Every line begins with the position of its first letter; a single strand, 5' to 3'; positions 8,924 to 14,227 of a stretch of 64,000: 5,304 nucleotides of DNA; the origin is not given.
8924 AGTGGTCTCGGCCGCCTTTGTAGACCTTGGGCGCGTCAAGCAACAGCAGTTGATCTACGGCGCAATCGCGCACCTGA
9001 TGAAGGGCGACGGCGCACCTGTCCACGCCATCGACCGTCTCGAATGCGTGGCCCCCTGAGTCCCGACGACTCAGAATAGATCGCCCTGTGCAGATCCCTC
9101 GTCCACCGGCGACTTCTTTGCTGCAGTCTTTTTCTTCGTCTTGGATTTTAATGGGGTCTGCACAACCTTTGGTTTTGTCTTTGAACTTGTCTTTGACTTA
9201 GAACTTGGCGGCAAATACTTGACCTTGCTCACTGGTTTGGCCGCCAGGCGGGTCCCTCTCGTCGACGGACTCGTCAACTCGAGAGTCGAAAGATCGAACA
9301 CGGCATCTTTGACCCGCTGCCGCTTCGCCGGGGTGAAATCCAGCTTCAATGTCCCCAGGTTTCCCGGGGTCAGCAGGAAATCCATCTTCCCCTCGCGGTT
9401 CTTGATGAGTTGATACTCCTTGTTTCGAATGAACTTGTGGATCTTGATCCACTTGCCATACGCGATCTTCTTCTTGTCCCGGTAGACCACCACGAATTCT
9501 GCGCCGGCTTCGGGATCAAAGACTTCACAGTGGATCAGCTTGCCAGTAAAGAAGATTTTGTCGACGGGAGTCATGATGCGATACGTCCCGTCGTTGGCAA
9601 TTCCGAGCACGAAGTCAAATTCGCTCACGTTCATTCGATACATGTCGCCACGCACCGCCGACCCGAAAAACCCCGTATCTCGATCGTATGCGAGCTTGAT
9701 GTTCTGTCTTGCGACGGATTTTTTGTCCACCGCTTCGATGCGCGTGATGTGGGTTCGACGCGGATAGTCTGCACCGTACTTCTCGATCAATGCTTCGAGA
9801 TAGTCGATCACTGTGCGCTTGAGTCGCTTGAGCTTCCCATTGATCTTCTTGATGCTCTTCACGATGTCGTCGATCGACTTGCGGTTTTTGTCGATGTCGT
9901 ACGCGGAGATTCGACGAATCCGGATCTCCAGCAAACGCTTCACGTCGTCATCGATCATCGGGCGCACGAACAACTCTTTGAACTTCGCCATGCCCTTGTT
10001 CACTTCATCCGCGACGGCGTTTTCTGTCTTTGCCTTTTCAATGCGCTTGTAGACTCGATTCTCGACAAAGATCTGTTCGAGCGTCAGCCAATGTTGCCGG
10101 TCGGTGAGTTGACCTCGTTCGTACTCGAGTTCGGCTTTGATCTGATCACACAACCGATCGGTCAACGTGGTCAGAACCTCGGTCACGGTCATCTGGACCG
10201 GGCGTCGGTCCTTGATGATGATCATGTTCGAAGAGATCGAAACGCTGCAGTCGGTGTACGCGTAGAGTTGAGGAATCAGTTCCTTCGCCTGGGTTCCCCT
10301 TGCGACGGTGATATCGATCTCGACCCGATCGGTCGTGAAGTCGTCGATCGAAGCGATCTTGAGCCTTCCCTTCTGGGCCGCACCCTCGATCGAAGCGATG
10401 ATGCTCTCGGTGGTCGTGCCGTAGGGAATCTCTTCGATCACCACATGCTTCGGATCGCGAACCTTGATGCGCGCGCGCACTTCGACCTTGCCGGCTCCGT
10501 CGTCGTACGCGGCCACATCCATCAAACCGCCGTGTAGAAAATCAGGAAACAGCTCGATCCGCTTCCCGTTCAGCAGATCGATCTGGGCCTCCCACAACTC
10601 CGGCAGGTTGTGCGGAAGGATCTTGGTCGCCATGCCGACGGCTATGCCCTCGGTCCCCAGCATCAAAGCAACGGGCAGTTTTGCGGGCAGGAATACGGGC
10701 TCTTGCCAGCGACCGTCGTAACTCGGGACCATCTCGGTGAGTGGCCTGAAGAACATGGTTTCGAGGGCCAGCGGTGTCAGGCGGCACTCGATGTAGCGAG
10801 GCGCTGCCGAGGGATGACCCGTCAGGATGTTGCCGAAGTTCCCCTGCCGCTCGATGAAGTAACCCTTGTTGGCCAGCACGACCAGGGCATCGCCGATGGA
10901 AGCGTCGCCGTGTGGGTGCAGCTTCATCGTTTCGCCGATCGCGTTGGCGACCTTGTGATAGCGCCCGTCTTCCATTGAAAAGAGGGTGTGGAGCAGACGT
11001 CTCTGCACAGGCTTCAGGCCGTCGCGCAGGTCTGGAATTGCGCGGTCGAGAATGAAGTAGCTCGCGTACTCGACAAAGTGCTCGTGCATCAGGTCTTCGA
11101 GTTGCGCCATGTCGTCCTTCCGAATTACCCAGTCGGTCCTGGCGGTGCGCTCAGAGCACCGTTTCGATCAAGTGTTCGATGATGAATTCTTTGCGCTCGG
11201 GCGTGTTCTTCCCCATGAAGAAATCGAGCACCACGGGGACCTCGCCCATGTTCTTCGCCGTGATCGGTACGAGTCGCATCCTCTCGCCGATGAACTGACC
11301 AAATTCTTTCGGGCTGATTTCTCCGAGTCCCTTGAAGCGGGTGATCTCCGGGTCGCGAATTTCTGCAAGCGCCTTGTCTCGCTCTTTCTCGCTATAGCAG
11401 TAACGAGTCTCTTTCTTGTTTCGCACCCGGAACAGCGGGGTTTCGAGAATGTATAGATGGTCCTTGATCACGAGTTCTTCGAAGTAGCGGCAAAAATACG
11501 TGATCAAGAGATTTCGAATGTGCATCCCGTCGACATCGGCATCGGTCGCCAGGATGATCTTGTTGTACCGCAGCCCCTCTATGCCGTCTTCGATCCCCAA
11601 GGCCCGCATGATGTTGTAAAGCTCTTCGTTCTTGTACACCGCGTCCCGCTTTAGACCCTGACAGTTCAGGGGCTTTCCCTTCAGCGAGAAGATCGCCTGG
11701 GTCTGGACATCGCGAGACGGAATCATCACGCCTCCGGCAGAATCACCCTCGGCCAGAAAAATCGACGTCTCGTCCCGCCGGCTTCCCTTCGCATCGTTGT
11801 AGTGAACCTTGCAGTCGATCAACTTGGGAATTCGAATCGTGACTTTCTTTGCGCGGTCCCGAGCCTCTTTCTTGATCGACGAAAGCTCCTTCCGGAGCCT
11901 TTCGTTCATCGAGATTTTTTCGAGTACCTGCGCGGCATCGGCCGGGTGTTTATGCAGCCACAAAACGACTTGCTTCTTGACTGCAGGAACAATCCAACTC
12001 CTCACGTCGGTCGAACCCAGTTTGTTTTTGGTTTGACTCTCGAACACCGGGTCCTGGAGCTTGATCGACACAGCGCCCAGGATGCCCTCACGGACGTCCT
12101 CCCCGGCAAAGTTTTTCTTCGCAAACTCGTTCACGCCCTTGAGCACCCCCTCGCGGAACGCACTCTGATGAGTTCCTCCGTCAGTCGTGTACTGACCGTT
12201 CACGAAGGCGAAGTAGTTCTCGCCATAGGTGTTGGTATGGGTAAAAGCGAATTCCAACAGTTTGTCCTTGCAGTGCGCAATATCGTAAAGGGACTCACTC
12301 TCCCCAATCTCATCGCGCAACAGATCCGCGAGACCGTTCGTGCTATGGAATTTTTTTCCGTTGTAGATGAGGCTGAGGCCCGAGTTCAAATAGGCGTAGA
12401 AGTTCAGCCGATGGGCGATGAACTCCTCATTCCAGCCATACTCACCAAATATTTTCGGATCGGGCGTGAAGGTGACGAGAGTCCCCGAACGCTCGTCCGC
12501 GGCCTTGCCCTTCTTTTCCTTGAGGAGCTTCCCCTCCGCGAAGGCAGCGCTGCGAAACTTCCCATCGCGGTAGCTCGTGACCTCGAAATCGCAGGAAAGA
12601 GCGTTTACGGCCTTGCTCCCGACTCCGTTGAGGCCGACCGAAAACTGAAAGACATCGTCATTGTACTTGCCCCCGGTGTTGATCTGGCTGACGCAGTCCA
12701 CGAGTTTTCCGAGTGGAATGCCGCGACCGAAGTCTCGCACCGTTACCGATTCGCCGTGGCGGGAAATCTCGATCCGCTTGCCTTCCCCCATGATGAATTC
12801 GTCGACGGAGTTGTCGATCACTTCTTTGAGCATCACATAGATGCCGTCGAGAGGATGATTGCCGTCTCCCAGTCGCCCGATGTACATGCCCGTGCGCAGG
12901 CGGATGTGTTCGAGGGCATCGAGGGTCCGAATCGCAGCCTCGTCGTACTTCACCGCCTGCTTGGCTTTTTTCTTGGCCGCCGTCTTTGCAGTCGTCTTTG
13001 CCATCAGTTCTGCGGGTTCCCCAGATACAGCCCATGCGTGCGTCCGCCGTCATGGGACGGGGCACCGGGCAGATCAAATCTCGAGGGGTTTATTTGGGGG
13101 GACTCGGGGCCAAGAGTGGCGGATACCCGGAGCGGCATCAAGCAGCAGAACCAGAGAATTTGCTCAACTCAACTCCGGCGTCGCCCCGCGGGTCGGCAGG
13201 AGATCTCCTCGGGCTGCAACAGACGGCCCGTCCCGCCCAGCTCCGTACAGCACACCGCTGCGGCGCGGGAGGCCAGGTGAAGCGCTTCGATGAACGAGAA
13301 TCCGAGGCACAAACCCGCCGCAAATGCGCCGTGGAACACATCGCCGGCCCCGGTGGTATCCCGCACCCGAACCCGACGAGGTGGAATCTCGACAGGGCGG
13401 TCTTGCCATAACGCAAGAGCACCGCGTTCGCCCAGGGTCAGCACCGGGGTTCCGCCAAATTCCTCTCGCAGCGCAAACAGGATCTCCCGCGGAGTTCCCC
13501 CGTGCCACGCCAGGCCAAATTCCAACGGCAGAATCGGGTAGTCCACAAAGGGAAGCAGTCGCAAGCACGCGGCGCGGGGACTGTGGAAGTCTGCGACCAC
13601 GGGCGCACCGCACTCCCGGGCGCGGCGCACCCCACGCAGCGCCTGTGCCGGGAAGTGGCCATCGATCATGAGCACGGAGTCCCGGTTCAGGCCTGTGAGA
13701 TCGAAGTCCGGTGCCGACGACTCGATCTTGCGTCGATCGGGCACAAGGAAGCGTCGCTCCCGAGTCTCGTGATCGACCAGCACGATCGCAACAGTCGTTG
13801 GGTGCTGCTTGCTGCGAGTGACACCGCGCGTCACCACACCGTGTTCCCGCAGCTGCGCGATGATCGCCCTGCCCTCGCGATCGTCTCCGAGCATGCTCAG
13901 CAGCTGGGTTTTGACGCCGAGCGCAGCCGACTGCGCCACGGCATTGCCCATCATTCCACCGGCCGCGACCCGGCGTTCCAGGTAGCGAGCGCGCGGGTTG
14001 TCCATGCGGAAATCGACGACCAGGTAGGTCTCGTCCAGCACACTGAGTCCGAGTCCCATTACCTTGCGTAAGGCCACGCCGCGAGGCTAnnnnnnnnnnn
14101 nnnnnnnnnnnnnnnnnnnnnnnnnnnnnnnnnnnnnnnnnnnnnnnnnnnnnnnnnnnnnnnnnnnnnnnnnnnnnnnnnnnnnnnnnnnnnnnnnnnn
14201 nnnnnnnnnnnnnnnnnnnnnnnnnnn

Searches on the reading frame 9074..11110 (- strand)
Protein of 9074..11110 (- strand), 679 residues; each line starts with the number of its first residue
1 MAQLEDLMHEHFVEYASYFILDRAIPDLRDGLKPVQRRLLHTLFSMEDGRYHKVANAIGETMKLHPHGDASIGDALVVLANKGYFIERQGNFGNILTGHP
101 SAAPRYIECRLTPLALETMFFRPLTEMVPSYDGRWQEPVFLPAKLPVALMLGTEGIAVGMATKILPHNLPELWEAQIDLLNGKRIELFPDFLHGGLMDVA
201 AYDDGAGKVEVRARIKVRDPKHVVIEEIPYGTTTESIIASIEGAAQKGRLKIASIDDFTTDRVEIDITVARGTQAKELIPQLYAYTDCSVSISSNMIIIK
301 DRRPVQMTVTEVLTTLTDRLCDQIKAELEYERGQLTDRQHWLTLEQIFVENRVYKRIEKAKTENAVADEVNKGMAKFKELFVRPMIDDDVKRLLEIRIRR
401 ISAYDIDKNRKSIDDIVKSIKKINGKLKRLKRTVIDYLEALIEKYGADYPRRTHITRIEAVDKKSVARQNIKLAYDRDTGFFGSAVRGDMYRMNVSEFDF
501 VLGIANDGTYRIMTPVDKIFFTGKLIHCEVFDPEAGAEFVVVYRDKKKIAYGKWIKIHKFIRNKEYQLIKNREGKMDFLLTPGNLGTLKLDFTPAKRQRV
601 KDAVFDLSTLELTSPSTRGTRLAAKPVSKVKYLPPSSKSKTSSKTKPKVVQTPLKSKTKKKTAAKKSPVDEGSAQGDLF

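Call 35: search_protein_families(library=pfam, proteins=[window:9074-11110:-], max_evalue=0.0001)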
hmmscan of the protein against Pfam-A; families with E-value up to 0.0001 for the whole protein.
window:9074-11110:- (679 aa): 1 family
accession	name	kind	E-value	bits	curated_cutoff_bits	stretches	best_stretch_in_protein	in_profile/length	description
PF00521.26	DNA_topoisoIV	-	1.7e-100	337.4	31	1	23-433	1-426/432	DNA gyrase/topoisomerase IV, subunit A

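Call 38: find_homologous_proteins(query=window:9074-11110:-, max_evalue=1e-30)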
Query window:9074-11110:- (679 aa): 8000 proteins with E <= 1e-30 among 8000 candidates; the best 120 are listed.
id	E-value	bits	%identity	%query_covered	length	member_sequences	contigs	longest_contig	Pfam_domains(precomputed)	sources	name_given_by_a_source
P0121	0.0e+0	1366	90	100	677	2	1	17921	PF00521.27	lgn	-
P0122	0.0e+0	1338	88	100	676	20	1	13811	PF00521.27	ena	-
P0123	0.0e+0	1324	87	100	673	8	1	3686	PF00521.27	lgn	-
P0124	0.0e+0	1282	84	100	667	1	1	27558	PF00521.27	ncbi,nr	ncbi:MAG: DNA topoisomerase IV subunit A [bacterium]|nr:DNA topoisomerase IV subunit A [bacterium]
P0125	0.0e+0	1278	85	97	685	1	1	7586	PF00521.27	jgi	jgi:topoisomerase-4 subunit A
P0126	0.0e+0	1275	84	100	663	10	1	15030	PF00521.27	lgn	-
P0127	0.0e+0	1263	86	93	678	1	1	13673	PF00521.27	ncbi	-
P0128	0.0e+0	1262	85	94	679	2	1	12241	PF00521.27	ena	-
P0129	0.0e+0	1256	81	100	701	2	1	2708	PF00521.27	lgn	-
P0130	0.0e+0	1247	81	100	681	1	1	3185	PF00521.27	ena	-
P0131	0.0e+0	1245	85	93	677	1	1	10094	PF00521.27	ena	-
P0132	0.0e+0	1242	80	100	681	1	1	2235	PF00521.27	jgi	jgi:topoisomerase-4 subunit A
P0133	0.0e+0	1236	80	100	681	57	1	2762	PF00521.27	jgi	jgi:topoisomerase-4 subunit A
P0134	0.0e+0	1222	81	100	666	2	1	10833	PF00521.27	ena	-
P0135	0.0e+0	1210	76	100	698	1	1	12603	PF00521.27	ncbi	-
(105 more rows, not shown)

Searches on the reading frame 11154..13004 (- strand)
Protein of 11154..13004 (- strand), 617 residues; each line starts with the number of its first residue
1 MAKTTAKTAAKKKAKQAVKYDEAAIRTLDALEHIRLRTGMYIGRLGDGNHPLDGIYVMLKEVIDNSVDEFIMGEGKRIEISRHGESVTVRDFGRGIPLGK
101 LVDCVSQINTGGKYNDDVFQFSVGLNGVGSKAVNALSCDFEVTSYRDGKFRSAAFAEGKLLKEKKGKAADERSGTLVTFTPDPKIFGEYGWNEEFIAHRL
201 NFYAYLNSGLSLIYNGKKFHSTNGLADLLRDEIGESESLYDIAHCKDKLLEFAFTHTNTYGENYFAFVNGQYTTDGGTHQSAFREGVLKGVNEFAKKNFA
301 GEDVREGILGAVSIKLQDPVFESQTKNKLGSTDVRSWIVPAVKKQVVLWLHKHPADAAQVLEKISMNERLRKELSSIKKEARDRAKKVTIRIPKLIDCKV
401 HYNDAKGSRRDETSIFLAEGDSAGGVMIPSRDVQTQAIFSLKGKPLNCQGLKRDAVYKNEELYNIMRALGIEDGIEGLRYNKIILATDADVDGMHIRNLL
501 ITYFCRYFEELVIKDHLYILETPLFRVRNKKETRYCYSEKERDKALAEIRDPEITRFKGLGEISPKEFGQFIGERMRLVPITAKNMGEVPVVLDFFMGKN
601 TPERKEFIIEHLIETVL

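Call 35: search_protein_families(library=pfam, proteins=[window:11154-13004:-], max_evalue=0.0001)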
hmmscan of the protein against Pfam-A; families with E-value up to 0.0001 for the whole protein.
window:11154-13004:- (617 aa): 4 families
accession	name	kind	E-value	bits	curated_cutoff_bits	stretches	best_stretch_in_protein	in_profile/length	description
PF00204.31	DNA_gyraseB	-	2.6e-34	118.6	27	1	249-375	33-168/173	DNA gyrase B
PF01751.28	Toprim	-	1.4e-12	48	23.1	1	415-510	2-86/96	Toprim domain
PF00986.26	DNA_gyraseB_C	-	1e-06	29.2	29.8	1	552-608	4-62/63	DNA gyrase B subunit, carboxyl terminus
PF02518.31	HATPase_c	-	1e-05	26.4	26.4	1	54-181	5-107/111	Histidine kinase-, DNA gyrase B-, and HSP90-like ATPase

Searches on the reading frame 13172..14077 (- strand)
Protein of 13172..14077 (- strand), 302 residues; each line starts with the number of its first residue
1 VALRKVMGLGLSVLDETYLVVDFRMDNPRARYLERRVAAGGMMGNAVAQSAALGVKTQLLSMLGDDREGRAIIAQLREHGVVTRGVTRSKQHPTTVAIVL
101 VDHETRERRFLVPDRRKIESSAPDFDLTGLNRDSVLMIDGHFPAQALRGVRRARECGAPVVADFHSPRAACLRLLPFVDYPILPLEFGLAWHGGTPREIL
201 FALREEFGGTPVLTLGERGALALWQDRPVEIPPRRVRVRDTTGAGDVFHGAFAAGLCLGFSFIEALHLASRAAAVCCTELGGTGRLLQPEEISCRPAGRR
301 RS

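Call 35: search_protein_families(library=pfam, proteins=[window:13172-14077:-], max_evalue=0.0001)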
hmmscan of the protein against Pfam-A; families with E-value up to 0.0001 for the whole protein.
window:13172-14077:- (302 aa): 1 family
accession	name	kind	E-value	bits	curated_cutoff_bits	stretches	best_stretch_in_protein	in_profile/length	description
PF00294.29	PfkB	-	5.1e-32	111.9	25.8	1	34-283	30-296/302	pfkB family carbohydrate kinase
